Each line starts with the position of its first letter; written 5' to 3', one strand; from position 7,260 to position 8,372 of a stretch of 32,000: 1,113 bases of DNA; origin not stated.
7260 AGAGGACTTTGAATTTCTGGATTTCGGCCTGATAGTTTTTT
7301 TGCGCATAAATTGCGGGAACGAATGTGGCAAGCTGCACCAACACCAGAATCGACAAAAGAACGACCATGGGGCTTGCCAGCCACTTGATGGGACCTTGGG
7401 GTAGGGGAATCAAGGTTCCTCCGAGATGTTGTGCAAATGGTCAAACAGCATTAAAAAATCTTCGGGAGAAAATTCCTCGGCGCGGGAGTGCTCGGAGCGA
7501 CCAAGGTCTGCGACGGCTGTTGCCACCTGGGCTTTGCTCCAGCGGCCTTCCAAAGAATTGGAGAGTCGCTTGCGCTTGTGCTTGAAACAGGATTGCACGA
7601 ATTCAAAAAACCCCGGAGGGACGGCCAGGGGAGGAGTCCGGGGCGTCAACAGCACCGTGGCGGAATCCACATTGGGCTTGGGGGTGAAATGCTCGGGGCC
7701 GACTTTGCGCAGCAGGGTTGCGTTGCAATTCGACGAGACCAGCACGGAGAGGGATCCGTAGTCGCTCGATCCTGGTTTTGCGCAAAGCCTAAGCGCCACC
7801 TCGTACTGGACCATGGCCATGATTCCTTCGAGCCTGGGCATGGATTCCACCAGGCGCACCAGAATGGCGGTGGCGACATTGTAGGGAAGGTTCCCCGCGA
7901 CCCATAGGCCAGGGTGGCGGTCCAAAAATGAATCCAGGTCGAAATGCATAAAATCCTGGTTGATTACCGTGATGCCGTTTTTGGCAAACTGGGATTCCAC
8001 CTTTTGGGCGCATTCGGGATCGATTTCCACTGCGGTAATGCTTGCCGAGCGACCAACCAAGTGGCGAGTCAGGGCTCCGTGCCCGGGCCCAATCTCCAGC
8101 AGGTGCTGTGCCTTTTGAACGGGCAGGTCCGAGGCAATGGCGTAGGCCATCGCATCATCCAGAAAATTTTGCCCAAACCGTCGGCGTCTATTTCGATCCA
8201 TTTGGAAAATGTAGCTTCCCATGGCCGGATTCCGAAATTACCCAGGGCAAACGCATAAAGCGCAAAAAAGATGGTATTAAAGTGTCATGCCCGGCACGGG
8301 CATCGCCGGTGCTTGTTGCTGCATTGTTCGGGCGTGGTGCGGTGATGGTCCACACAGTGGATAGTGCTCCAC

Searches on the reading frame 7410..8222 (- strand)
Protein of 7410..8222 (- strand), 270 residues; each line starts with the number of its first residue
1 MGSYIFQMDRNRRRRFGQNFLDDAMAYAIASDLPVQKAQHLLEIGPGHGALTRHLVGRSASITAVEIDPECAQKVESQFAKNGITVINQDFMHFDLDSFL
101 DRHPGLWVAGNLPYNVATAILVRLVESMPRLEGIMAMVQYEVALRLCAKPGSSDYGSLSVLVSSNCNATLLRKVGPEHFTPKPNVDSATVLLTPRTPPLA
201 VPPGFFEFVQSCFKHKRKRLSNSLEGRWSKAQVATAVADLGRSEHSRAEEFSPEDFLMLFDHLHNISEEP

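Call 14: search_protein_families(library=pfam, proteins=[window:7410-8222:-], max_evalue=0.001)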
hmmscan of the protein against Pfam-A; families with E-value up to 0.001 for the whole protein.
window:7410-8222:- (270 aa): 5 families
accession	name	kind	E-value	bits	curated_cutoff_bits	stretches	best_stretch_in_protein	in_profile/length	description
PF00398.26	RrnaAD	-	2e-55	188.2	24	1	11-263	3-261/263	Ribosomal RNA adenine dimethylase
PF13489.12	Methyltransf_23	-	1.5e-05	25.2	27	1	36-121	21-89/164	Methyltransferase domain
PF13649.12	Methyltransf_25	-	3e-05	25.1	27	1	42-97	2-61/97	Methyltransferase domain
PF08241.18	Methyltransf_11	-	0.00032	21.7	21.2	1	42-96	1-56/95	Methyltransferase domain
PF05401.17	NodS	-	0.00036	20.9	24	1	37-99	43-106/201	Nodulation protein S (NodS)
